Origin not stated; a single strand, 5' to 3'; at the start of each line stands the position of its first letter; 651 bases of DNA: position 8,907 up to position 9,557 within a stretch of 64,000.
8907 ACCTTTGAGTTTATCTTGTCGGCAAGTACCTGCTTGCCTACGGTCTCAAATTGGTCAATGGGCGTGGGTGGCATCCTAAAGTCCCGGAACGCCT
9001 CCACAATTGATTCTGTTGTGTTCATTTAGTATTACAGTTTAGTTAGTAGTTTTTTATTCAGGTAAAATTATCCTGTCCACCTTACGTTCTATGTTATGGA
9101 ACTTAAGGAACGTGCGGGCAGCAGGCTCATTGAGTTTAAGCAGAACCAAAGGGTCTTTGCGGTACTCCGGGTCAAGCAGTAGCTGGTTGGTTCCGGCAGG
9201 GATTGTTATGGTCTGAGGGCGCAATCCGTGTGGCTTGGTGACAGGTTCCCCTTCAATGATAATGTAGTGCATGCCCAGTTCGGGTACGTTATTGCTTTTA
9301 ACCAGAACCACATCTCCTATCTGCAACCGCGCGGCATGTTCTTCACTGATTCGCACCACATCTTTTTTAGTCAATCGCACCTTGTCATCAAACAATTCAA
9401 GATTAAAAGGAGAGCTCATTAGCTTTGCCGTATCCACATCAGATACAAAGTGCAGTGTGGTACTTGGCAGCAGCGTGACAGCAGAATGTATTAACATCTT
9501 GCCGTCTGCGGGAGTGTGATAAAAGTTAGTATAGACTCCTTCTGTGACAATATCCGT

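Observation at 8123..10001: Phage-encoded isonitrile synthase (PvcA/IsnA/Dit1 family) paired with a 3-His CDO-like cupin instead of the usual PvcB-type partner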

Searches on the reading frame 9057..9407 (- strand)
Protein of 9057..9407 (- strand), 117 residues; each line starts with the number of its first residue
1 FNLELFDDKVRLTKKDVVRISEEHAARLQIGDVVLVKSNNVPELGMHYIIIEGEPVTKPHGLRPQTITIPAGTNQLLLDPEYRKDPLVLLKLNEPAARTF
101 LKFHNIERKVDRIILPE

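Call 60: search_solved_structures(query=A6, max_evalue=10, show_alignments=2)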
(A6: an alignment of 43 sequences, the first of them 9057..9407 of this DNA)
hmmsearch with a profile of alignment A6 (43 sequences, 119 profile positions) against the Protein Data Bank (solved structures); distinct sequences matched with E-value up to 10: 1.
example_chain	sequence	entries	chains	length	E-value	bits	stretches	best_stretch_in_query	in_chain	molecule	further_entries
7zq5_u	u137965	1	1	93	0.62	13.3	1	50-103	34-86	50S ribosomal protein L24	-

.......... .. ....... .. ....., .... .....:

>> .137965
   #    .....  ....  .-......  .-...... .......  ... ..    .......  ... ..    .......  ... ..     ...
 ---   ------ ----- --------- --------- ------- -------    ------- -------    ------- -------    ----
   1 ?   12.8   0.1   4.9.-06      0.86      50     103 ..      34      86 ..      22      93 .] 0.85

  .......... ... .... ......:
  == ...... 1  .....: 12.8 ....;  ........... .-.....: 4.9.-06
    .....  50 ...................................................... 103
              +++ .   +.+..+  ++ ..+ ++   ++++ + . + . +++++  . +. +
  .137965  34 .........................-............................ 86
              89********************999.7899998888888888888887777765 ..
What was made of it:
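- Tried and rejected: Profile against PDB gave only L24 at E 0.62 (call 60).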

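Call 68: predict_structure(alignment_id=A7)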
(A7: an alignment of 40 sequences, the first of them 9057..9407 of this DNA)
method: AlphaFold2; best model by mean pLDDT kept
length: 117 residues; sequences in the alignment: 40
mean_pLDDT: 90.0   pTM: 0.83
mean pLDDT of the five models: 90.0, 89.9, 89.3, 88.6, 88.4
residues with pLDDT >= 90: 77; 70-90: 38; 50-70: 2; < 50: 0
segments of 3 or more residues with pLDDT < 50: none
pLDDT, mean of each block of 10 residues (from residue 1): 89 96 92 92 83 82 85 88 92 97 94 89
secondary structure, 60 per line:
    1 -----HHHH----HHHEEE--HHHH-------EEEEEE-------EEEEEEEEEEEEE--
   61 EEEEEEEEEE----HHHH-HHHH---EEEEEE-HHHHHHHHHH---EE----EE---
elements in order: H6-9 E17-19 H22-25 E33-38 E46-58 E61-70 H75-78 H80-83 E87-92 H94-103

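Call 70: fold_search(model_id=the predicted structure, library=pdb)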
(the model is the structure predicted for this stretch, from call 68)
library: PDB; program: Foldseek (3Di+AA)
matches with E <= 10: 329; with E <= 0.001: 0
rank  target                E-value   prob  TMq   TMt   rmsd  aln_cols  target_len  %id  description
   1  8cak                  5.0e-01  0.13  0.23  0.13  10.3        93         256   15  Crystal structure of dehydrogenase domain of Cylindrospermum stagnale NADPH-Oxidase 5 (NOX5) in complex with M41 (released 2023-09-27)
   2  9f0z_H                7.4e-01  0.12  0.24  0.07   9.2        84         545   11  CryoEM structure of the F plasmid relaxosome with truncated TraI1-863 in its TE mode, derived from the ss-27_+8ds+9_+1 (released 2025-06-04)
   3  5xu0_B                9.3e-01  0.13  0.24  0.14   8.9        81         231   18  Structure of the membrane fusion protein Spr0693 from Streptococcus pneumoniae R6 (released 2018-01-24)
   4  8cao                  9.3e-01  0.09  0.21  0.12   9.9        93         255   15  Crystal structure of dehydrogenase domain of Cylindrospermum stagnale NADPH-Oxidase 5 (NOX5) in complex with CA24 (released 2023-09-27)
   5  5o0x                  9.9e-01  0.08  0.21  0.12  10.6       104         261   15  Crystal structure of dehydrogenase domain of Cylindrospermum stagnale NADPH-Oxidase 5 (NOX5) (released 2017-06-28)
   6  8cal                  1.2e+00  0.06  0.18  0.10  12.5        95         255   14  Crystal structure of dehydrogenase domain of Cylindrospermum stagnale NADPH-Oxidase 5 (NOX5) in complex with M34 (released 2023-09-27)
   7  8ftk                  1.2e+00  0.10  0.26  0.04  11.5       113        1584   12  Chaetomium thermophilum SETX (Full-length) (released 2023-10-25)
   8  9gzr_B                1.4e+00  0.02  0.12  0.09  18.8       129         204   13  Tad pilus alignment complex protein RcpC (released 2025-05-21)
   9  5udf_D                1.5e+00  0.01  0.12  0.08  15.6       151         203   11  Structure of the N-terminal domain of lipoprotein-releasing system transmembrane protein LolE from Acinetobacter bauma (released 2017-01-18)
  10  8ftm_A                1.7e+00  0.11  0.29  0.07   8.9        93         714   16  Setx-ssRNA-ADP-SO4 complex (released 2023-10-25)
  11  8adl_W                1.7e+00  0.08  0.23  0.05  10.8        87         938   17  Cryo-EM structure of the SEA complex (released 2022-11-02)
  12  1pfx_C                1.7e+00  0.05  0.20  0.13  12.7       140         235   15  PORCINE FACTOR IXA (released 1996-08-17)
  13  8cap_E                1.8e+00  0.08  0.24  0.14  10.0        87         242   20  Crystal structure of dehydrogenase domain of Cylindrospermum stagnale NADPH-Oxidase 5 (NOX5) in complex with CB28 (released 2023-09-27)
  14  8cap_C                1.8e+00  0.08  0.24  0.14   9.6        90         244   14  Crystal structure of dehydrogenase domain of Cylindrospermum stagnale NADPH-Oxidase 5 (NOX5) in complex with CB28 (released 2023-09-27)
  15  8fth                  1.9e+00  0.11  0.29  0.04   9.0        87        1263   17  Chaetomium thermophilum SETX - NPPC internal deletion (released 2023-10-25)
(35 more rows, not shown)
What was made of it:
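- The C-domain has faint, non-significant resemblance to KOW/SH3-like barrels (L24 at E 0.62, call 60; low-probability Foldseek hits, call 70).
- Tried and rejected: Foldseek on the domain model gave nothing below E 0.5 (call 70).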

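Call 77: search_protein_representatives(alignment_id=A7)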
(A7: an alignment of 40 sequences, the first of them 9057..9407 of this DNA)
Query: 40 sequences, 119 profile positions. Proteins with E-value up to 0.001 (for the whole library): 160; up to 1e-10: 144; up to 1e-30: 63. The best 150 are listed.
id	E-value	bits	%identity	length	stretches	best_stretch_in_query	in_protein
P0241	1.7e-65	234.6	-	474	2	4-112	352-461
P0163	3.0e-53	195.1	-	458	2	4-112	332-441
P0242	2.5e-48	179.2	-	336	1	1-118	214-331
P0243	1.1e-45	170.6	-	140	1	2-118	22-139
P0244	3.7e-44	165.8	-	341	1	2-118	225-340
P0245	5.3e-44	165.3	-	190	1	1-118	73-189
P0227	6.8e-44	164.9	-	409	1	1-117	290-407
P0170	3.1e-43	162.8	-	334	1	2-118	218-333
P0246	2.1e-41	156.9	-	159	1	2-118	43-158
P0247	2.2e-41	156.8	-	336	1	2-118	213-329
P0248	2.2e-41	156.8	-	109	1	15-118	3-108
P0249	6.0e-41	155.4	-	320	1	2-117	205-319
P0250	2.3e-40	153.5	-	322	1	1-107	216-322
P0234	3.9e-40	152.8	-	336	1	1-111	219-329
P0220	2.3e-39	150.3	-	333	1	2-118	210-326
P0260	6.2e-37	142.4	-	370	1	7-118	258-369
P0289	4.5e-31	123.5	-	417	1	4-118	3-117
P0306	5.1e-28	113.7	-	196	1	5-112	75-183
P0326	7.0e-24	100.3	-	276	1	8-118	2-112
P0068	8.6e-23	96.8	-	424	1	11-115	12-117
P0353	4.5e-17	78.4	-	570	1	7-105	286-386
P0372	2.0e-10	56.9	-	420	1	9-112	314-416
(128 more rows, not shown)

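Call 78: search_protein_families(library=pfam, proteins=[P0353, P0326, P0289, P0372, P0241, P0306, P0245, P0260], max_evalue=0.01)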
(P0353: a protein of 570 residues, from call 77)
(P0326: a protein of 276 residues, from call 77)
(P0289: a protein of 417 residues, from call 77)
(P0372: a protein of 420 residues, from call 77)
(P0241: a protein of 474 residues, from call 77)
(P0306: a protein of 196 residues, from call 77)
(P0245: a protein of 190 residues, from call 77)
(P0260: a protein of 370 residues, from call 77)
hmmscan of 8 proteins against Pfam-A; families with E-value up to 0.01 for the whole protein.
P0353 (570 aa): 0 families

P0326 (276 aa): 1 family
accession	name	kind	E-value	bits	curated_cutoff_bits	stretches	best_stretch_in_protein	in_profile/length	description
PF05141.17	DIT1_PvcA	-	1.6e-26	93.9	26.4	1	155-258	8-113/273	Pyoverdine/dityrosine biosynthesis protein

P0289 (417 aa): 1 family
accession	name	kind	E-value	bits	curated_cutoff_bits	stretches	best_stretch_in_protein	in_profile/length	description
PF05141.17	DIT1_PvcA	-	9.1e-64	216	26.4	1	153-403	1-271/273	Pyoverdine/dityrosine biosynthesis protein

P0372 (420 aa): 1 family
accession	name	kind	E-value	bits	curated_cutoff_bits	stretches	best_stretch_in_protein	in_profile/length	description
PF05141.17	DIT1_PvcA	-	1.5e-67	228.4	26.4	1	42-291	2-271/273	Pyoverdine/dityrosine biosynthesis protein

P0241 (474 aa): 0 families

P0306 (196 aa): 0 families

P0245 (190 aa): 0 families

P0260 (370 aa): 0 families
